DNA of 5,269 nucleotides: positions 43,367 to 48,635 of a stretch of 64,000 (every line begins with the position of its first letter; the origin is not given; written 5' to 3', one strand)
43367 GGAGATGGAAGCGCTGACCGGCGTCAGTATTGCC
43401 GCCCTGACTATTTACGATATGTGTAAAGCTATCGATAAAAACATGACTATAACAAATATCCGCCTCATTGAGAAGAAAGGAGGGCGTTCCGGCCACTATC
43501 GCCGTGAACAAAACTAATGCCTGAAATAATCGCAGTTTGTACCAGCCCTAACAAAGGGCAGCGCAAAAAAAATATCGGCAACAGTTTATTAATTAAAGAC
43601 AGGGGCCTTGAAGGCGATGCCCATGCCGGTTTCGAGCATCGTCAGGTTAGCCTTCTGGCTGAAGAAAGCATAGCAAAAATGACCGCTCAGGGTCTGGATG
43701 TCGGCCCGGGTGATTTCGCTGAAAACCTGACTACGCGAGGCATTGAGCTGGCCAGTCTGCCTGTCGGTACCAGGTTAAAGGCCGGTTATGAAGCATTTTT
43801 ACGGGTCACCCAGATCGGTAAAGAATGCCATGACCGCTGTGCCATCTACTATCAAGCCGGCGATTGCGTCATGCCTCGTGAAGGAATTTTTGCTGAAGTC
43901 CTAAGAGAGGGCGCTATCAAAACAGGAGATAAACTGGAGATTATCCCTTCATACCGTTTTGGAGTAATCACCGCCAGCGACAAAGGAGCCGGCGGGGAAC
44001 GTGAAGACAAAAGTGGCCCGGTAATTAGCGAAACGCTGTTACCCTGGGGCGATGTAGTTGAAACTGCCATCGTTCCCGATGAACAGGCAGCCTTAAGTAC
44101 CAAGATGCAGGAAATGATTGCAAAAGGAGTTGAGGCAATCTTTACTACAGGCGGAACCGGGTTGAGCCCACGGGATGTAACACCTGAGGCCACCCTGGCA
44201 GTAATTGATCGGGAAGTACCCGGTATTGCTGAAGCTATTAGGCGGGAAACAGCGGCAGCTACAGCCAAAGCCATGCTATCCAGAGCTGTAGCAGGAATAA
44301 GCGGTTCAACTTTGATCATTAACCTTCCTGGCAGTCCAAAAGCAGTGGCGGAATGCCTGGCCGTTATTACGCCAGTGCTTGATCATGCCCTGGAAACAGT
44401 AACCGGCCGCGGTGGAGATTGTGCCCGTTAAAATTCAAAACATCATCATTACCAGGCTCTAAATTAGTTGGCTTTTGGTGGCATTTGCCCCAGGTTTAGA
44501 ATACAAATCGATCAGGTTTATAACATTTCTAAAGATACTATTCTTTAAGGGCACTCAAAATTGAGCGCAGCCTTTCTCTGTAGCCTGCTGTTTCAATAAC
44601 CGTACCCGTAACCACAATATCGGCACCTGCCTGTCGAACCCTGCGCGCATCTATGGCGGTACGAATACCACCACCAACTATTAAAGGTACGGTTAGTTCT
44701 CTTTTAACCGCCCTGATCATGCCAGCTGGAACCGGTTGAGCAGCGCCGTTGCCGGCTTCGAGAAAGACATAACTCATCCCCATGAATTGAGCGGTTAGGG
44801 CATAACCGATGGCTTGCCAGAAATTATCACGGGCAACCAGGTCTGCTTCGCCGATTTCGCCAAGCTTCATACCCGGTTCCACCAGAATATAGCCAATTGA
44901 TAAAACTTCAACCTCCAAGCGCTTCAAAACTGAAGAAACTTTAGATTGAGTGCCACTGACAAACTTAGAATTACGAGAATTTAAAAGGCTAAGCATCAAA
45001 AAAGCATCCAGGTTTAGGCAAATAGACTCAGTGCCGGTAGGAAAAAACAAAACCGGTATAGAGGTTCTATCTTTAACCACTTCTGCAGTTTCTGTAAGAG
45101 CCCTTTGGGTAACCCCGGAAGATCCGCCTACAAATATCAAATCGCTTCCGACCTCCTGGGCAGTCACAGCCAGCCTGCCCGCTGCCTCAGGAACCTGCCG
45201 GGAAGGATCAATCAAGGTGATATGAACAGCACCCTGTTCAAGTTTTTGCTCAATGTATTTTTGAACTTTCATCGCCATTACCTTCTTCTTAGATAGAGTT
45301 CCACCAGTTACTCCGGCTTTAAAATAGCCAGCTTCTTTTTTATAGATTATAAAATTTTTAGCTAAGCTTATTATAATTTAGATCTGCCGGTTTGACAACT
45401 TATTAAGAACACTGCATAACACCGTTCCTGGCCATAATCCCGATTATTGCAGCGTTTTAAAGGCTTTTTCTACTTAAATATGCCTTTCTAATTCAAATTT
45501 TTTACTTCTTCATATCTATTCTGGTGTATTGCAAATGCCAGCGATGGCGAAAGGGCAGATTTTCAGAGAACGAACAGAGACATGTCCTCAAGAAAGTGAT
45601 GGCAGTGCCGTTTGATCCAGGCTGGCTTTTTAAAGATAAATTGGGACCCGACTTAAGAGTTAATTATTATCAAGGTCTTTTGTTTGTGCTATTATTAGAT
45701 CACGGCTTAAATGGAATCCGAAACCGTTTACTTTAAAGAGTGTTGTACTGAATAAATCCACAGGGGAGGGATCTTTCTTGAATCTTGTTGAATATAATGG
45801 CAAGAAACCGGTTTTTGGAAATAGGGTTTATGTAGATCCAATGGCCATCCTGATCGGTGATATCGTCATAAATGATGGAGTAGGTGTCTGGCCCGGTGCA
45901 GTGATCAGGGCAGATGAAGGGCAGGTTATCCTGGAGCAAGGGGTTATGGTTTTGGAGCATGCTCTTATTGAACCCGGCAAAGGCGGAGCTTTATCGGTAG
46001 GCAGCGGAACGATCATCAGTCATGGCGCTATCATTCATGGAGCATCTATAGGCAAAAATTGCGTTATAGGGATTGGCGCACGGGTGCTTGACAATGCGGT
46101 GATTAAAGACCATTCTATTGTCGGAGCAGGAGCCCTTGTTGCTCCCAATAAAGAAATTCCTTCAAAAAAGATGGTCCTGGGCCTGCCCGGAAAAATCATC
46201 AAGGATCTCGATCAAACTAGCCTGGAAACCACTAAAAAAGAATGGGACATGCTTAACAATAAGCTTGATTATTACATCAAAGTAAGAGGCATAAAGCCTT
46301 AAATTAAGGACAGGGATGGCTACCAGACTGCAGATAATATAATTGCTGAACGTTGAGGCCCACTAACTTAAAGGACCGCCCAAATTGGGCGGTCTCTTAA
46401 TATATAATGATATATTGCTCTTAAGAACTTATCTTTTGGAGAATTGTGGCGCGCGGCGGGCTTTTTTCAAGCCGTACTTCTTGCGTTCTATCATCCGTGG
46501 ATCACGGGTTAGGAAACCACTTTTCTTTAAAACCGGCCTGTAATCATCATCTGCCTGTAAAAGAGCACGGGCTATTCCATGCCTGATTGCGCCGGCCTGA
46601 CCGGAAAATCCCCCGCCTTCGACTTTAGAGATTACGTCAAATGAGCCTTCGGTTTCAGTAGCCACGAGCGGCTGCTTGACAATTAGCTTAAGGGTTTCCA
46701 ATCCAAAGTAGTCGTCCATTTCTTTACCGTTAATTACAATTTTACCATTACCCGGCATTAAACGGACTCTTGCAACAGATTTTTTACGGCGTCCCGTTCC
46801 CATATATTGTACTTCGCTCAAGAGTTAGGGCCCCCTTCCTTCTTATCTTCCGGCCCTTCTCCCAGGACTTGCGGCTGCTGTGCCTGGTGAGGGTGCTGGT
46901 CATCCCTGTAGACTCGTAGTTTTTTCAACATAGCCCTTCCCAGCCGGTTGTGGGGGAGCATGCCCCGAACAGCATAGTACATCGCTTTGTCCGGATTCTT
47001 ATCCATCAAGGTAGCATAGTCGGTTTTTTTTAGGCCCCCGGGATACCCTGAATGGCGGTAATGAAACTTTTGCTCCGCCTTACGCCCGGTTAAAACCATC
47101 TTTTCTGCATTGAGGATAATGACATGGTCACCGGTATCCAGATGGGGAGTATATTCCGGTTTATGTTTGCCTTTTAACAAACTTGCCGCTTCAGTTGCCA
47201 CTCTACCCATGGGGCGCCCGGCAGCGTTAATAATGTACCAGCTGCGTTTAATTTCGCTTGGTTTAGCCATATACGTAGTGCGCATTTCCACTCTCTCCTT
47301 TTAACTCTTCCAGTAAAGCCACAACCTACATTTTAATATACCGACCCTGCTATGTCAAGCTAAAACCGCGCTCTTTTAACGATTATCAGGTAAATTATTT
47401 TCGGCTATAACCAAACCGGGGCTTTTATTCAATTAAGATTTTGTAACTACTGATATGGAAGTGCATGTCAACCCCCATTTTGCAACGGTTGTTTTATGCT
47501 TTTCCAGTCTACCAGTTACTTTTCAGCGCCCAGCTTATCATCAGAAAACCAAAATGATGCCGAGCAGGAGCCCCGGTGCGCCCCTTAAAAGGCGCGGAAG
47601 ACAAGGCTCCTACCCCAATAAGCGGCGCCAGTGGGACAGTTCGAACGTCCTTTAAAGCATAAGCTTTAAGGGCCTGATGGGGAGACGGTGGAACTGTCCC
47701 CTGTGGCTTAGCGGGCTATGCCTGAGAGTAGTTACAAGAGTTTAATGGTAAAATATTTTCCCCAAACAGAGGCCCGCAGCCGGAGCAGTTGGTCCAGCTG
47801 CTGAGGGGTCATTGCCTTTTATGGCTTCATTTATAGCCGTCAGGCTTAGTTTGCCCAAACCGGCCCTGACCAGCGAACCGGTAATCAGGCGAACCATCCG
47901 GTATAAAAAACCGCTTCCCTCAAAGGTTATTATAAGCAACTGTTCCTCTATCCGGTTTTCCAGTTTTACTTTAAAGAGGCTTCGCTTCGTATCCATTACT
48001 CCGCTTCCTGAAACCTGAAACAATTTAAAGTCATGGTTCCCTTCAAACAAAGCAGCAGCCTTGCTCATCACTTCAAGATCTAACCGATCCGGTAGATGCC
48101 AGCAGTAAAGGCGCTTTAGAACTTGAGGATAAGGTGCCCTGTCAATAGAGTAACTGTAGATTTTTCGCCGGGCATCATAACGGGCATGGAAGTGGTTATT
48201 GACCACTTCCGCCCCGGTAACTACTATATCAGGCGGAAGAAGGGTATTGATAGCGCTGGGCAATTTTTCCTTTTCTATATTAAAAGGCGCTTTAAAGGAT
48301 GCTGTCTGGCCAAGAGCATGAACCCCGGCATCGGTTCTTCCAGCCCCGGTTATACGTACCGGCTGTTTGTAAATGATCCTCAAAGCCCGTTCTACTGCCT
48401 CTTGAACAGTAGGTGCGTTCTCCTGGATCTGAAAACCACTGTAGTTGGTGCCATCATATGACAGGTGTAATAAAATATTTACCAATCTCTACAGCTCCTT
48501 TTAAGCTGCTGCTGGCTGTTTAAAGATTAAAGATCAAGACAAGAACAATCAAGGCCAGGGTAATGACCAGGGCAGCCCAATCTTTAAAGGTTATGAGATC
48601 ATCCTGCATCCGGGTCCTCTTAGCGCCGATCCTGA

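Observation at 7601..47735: Dispersed family of TIR-bounded, nested-palindromic intergenic elements with 8-bp flanking duplications (candidate non-autonomous transposon/MITE)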

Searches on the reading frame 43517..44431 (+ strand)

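Call 33: search_protein_families(library=pfam, proteins=[window:43517-44431:+], max_evalue=0.00001)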
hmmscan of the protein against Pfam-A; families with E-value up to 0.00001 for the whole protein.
window:43517-44431:+ (304 aa): 2 families
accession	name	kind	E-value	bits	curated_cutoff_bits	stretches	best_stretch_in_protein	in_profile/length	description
PF00994.29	MoCF_biosynth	-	2.9e-28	98.8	26.6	1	149-290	1-144/144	Probable molybdopterin binding domain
PF03473.23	MOSC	-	6.4e-10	39.5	22.7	1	36-140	4-119/120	MOSC domain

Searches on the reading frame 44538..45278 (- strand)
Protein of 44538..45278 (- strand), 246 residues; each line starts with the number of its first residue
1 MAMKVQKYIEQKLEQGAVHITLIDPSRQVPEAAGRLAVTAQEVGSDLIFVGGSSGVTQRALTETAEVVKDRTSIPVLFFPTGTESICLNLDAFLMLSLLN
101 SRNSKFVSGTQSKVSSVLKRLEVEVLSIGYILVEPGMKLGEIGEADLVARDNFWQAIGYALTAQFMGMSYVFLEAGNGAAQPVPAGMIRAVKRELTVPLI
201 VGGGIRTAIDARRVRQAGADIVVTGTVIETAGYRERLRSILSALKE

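Call 33: search_protein_families(library=pfam, proteins=[window:44538-45278:-], max_evalue=0.00001)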
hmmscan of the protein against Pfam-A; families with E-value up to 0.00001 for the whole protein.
window:44538-45278:- (246 aa): 2 families
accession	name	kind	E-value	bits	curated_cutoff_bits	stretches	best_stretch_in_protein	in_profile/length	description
PF01884.23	PcrB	-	2.4e-41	142.1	23.9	1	16-241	7-223/226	PcrB family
PF00977.27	His_biosynth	-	7.7e-07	29.2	23.6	1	181-227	58-104/228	Histidine biosynthesis protein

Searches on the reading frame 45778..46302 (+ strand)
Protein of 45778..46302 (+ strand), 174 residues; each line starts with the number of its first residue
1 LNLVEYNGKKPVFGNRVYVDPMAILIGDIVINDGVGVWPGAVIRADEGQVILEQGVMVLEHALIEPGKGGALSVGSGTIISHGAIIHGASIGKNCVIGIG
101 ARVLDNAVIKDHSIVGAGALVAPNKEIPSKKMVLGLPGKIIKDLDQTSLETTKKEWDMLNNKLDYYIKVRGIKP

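Call 14: search_protein_families(library=pfam, proteins=[window:45778-46302:+])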
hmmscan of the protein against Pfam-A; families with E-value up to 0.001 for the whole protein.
window:45778-46302:+ (174 aa): 3 families
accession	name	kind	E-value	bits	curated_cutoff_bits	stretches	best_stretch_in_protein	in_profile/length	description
PF00132.30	Hexapep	-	3.2e-14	52.4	27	2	88-122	1-35/36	Bacterial transferase hexapeptide (six repeats)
PF25084.1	LbH_EIF2B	-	1.2e-05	25.7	54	1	71-121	21-70/105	EIF2B subunit epsilon LbH domain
PF25247.1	LbH_GLGC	-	0.00016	22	27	1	78-119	16-56/135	GLGC left-handed parallel beta-helix domain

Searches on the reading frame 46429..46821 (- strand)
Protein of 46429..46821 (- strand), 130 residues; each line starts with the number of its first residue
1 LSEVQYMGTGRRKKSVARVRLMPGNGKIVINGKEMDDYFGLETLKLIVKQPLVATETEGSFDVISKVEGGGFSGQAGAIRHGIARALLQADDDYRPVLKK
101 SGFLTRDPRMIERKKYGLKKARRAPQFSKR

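Call 14: search_protein_families(library=pfam, proteins=[window:46429-46821:-])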
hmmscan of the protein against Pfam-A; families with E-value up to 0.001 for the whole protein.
window:46429-46821:- (130 aa): 1 family
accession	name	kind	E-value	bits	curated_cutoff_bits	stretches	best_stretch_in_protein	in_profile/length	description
PF00380.25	Ribosomal_S9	-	1.6e-50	171.1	22.5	1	10-130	1-121/121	Ribosomal protein S9/S16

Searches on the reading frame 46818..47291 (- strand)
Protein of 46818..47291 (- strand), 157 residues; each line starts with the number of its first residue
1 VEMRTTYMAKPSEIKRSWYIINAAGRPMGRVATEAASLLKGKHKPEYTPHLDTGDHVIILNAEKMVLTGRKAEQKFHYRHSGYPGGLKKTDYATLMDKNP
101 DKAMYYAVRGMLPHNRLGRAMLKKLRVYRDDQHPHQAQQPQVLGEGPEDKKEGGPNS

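Call 14: search_protein_families(library=pfam, proteins=[window:46818-47291:-])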
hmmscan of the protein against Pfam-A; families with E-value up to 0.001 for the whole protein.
window:46818-47291:- (157 aa): 1 family
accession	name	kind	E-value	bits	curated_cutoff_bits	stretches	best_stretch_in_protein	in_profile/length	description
PF00572.24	Ribosomal_L13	-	5.6e-46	155.9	23.8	1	16-134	1-119/119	Ribosomal protein L13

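Call 56: find_encoding_contigs(protein=window:46818-47285:-, flank=2500, max_places=10)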
Protein window:46818-47285:- (155 aa): 7 contigs read that carry it; 6 places shown.
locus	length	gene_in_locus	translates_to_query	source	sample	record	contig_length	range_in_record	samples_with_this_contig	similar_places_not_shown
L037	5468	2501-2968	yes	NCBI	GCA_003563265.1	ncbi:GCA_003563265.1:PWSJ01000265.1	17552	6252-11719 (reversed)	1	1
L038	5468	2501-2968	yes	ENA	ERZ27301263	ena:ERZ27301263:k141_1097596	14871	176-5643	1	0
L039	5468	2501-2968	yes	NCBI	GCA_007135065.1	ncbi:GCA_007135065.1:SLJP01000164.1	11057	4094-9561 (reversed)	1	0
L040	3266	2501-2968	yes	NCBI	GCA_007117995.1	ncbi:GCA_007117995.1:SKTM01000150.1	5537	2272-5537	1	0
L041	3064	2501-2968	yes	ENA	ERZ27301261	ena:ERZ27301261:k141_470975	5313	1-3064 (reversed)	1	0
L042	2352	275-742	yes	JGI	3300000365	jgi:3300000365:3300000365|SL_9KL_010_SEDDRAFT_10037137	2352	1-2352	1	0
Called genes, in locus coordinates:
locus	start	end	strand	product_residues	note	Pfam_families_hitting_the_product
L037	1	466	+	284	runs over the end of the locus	PF02463:SMC_N, PF00005:ABC_tran, PF13175:AAA_15 (faint), PF13555:AAA_29 (weak), PF13304:AAA_21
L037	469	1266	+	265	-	PF02361:CbiQ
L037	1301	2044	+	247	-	PF01416:PseudoU_synth_1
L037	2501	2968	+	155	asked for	PF00572:Ribosomal_L13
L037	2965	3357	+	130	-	PF00380:Ribosomal_S9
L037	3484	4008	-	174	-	PF25084:LbH_EIF2B (faint), PF00132:Hexapep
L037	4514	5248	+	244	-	PF01884:PcrB, PF00977:His_biosynth (weak)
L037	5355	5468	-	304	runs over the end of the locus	PF03473:MOSC, PF00994:MoCF_biosynth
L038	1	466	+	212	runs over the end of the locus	?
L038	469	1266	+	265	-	PF02361:CbiQ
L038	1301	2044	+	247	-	PF01416:PseudoU_synth_1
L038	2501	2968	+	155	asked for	PF00572:Ribosomal_L13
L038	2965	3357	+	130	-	PF00380:Ribosomal_S9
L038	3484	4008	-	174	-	PF25084:LbH_EIF2B (faint), PF00132:Hexapep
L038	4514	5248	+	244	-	PF01884:PcrB, PF00977:His_biosynth (weak)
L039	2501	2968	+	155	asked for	PF00572:Ribosomal_L13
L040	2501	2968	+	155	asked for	PF00572:Ribosomal_L13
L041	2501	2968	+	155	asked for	PF00572:Ribosomal_L13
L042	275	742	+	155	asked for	PF00572:Ribosomal_L13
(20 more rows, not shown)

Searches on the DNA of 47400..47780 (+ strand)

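Call 41: search_dna_similar(query=window:47443-47735:+, collection=plasmids, mode=distant, max_evalue=0.01)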
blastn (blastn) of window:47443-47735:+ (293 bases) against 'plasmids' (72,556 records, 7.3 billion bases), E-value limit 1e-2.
No match.

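Call 44: search_rna_families(source=window, start=47400, end=47780, threshold=evalue, max_evalue=1)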
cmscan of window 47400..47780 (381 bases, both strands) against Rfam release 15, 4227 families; matches with E-value up to 1: 0.
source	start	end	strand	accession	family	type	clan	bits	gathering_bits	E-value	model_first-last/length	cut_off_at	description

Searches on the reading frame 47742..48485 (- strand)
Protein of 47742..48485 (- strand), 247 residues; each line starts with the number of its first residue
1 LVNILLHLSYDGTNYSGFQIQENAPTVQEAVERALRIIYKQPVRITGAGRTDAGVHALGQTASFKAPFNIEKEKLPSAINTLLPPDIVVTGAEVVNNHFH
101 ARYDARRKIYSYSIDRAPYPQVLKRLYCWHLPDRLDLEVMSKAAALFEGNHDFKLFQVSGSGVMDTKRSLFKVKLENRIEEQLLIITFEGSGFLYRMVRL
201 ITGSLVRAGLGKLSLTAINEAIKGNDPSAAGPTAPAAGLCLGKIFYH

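Call 14: search_protein_families(library=pfam, proteins=[window:47742-48485:-])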
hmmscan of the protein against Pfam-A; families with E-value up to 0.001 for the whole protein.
window:47742-48485:- (247 aa): 1 family
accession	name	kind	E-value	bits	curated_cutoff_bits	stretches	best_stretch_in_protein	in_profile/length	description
PF01416.25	PseudoU_synth_1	-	1.1e-36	126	23.3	2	143-246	1-107/108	tRNA pseudouridine synthase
